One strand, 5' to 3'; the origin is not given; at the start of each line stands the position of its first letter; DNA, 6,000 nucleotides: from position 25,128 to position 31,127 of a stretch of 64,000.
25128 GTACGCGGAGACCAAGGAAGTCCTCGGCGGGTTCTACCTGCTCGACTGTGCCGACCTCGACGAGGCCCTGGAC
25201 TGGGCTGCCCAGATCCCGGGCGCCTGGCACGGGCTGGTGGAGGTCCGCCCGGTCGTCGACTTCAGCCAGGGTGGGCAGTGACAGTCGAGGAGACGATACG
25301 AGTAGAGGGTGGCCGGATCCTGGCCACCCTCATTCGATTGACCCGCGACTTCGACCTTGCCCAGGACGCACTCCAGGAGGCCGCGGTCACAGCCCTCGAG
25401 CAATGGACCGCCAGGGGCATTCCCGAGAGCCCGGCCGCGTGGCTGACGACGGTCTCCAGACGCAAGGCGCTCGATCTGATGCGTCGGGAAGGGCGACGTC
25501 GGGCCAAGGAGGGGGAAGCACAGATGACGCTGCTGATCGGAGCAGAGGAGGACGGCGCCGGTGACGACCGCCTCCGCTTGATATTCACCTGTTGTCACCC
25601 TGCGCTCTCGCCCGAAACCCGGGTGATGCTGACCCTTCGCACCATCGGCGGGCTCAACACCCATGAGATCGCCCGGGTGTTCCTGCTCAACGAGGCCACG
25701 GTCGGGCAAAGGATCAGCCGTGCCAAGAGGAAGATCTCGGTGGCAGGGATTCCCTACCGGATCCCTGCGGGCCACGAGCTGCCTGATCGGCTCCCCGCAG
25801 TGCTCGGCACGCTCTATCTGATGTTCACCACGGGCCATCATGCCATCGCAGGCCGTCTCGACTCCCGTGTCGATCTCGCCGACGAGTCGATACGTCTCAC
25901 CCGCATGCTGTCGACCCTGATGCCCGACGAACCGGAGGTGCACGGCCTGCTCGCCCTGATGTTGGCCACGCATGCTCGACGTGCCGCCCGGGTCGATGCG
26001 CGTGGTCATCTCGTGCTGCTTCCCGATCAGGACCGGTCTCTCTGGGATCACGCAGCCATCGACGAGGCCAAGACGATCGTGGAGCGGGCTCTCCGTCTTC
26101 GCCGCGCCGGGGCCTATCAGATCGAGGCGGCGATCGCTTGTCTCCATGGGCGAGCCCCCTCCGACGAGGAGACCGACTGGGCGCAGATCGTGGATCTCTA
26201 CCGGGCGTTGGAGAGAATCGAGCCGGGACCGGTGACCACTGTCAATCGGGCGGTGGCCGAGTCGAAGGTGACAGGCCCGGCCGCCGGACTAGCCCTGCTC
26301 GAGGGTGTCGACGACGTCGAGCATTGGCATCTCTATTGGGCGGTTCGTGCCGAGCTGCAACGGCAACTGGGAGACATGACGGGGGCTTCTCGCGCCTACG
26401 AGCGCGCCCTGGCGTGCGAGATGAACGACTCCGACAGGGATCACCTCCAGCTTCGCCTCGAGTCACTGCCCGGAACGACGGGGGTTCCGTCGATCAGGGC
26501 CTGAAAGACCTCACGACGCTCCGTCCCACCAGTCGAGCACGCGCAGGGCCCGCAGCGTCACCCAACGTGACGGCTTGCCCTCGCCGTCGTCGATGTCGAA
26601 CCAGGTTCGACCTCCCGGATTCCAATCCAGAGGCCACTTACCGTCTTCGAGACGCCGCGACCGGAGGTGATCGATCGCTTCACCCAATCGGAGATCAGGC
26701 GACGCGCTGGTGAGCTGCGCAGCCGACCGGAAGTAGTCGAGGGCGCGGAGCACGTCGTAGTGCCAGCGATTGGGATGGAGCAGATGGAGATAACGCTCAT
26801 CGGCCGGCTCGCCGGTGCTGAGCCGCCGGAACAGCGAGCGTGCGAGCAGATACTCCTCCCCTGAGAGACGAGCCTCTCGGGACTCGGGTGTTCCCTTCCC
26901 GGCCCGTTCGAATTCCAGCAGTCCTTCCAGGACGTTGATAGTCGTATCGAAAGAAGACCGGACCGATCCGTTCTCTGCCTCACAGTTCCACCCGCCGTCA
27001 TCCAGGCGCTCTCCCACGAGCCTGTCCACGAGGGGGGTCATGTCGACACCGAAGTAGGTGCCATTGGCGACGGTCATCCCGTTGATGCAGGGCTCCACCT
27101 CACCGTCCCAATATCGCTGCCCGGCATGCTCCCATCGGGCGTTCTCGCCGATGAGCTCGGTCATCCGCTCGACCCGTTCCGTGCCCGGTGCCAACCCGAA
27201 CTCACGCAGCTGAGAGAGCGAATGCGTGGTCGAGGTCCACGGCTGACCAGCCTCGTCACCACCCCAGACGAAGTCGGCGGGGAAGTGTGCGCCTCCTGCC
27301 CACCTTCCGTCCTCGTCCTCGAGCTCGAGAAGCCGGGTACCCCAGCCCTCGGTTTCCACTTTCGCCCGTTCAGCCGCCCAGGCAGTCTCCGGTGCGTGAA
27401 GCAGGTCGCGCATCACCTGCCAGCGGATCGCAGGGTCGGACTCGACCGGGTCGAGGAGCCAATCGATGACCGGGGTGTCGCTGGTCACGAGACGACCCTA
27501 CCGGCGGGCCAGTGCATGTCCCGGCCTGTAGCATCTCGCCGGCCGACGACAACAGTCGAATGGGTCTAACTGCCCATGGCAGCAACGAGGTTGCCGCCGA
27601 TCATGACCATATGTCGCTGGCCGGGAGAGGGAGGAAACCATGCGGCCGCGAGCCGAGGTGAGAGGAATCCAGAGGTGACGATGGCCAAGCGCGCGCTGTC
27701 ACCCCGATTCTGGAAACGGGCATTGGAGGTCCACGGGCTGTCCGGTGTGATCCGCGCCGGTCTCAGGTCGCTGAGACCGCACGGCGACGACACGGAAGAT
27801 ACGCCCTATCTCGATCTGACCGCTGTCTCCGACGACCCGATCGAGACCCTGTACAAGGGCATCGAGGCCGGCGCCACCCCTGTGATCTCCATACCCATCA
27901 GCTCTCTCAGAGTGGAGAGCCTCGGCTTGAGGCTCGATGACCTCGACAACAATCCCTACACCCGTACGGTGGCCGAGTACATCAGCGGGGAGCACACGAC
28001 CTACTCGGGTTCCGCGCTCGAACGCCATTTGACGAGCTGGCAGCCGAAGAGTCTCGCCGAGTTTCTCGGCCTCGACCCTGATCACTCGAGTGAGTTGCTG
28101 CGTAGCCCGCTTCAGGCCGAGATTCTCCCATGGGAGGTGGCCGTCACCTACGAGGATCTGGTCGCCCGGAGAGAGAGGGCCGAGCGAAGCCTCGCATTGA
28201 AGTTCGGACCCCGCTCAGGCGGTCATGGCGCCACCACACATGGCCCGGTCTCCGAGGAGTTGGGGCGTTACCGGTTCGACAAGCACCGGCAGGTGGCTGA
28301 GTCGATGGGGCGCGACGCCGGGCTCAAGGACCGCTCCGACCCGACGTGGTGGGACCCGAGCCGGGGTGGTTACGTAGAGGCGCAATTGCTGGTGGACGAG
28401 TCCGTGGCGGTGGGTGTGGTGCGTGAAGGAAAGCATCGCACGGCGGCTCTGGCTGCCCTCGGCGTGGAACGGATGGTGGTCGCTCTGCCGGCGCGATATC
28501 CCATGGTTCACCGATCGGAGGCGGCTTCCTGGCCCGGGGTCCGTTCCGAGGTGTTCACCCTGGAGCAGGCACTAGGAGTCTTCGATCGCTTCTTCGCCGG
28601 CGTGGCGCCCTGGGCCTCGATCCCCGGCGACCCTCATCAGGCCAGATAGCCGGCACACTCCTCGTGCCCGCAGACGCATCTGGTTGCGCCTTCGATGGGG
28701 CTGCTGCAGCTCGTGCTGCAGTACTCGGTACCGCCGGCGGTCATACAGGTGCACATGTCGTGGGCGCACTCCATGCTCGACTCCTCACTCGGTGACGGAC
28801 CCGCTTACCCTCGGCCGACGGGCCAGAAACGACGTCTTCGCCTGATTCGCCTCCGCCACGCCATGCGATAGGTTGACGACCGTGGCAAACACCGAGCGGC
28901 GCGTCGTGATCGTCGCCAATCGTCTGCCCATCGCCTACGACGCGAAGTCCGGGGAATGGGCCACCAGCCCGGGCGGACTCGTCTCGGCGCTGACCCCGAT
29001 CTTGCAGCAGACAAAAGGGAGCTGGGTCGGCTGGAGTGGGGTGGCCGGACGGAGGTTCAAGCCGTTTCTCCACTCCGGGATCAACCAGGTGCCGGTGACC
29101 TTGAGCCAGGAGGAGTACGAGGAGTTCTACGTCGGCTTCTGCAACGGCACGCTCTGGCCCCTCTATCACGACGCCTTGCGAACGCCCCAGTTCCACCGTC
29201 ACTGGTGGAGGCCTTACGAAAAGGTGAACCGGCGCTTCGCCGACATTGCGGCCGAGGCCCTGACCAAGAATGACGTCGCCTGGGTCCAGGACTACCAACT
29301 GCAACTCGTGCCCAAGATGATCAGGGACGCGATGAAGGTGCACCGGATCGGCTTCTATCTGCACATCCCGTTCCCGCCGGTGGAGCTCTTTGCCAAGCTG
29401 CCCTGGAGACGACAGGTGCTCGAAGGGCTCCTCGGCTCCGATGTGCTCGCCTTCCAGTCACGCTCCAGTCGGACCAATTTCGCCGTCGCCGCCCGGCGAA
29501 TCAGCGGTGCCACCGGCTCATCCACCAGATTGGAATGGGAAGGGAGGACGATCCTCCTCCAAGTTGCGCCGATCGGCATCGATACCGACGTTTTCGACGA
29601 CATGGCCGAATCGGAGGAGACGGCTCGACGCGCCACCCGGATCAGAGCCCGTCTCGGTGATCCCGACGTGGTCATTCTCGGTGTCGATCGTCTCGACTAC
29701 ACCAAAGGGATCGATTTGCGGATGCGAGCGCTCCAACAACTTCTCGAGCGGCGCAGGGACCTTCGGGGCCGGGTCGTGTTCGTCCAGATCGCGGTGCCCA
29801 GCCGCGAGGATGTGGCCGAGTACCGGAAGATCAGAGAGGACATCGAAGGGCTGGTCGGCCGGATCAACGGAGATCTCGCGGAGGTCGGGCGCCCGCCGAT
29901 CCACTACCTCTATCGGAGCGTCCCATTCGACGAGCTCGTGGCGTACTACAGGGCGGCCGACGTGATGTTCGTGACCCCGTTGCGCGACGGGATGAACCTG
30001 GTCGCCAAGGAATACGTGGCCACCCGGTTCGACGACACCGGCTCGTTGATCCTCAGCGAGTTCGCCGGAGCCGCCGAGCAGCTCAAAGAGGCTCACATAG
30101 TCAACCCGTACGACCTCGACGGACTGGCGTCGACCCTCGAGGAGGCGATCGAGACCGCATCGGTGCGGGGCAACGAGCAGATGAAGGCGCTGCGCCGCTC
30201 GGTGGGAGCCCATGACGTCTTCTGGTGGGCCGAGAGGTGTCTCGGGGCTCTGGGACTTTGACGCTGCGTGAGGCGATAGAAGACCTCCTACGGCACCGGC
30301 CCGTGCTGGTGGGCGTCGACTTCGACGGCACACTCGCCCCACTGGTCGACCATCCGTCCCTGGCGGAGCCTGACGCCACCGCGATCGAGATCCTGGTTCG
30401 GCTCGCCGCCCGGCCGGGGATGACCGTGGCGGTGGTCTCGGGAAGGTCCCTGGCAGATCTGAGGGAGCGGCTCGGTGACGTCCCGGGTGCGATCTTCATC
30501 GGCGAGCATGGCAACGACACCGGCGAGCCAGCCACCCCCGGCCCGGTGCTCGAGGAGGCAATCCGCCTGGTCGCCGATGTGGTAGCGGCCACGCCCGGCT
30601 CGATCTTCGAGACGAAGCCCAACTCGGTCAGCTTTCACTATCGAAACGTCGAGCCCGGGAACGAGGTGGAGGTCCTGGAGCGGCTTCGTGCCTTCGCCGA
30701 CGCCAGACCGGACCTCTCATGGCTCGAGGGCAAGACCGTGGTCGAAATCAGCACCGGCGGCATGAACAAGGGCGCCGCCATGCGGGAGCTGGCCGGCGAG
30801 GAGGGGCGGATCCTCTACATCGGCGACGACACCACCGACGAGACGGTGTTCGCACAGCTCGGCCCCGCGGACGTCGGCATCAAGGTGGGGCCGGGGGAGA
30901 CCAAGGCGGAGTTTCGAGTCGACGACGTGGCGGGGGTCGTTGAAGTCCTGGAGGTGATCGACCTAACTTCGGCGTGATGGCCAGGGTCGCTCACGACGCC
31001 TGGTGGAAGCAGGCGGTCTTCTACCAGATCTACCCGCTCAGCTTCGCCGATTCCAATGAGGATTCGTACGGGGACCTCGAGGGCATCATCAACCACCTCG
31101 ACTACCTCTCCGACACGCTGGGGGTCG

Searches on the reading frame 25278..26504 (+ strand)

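Call 65: search_protein_families(library=pfam, proteins=[window:25278-26504:+], max_evalue=0.00001)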
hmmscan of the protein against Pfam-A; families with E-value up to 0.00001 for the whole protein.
window:25278-26504:+ (408 aa): 3 families
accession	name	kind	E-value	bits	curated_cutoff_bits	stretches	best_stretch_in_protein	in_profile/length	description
PF20239.3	DUF6596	-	4.2e-34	117.3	27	1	171-271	1-101/102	Family of unknown function (DUF6596)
PF08281.18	Sigma70_r4_2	-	8.8e-11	41.7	25.7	1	102-153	3-54/54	Sigma-70, region 4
PF04542.20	Sigma70_r2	-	9e-09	35.4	24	1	12-74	7-71/71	Sigma-70 region 2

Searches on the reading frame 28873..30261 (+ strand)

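Call 65: search_protein_families(library=pfam, proteins=[window:28873-30261:+], max_evalue=0.00001)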
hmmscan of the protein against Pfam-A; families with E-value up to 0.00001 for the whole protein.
window:28873-30261:+ (462 aa): 1 family
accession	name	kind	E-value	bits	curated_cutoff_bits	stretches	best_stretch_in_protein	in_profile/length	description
PF00982.27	Glyco_transf_20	-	4.2e-141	471.3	32.5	1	10-458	2-469/473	Glycosyltransferase family 20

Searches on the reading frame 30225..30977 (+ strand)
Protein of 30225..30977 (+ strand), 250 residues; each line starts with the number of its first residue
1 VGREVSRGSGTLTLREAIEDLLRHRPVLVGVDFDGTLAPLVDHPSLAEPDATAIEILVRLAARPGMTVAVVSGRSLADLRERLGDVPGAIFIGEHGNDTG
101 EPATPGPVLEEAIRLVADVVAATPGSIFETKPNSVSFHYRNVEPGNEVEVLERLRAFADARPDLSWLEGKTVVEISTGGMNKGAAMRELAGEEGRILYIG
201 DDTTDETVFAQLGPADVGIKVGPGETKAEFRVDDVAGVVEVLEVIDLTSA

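Call 80: search_protein_families(library=pfam, proteins=[window:30225-30977:+], max_evalue=0.00001)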
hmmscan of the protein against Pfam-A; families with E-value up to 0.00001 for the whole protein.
window:30225-30977:+ (250 aa): 1 family
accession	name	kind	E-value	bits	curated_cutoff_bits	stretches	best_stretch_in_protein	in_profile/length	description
PF02358.22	Trehalose_PPase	-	6.7e-35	120.7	27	1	31-232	2-231/235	Trehalose-phosphatase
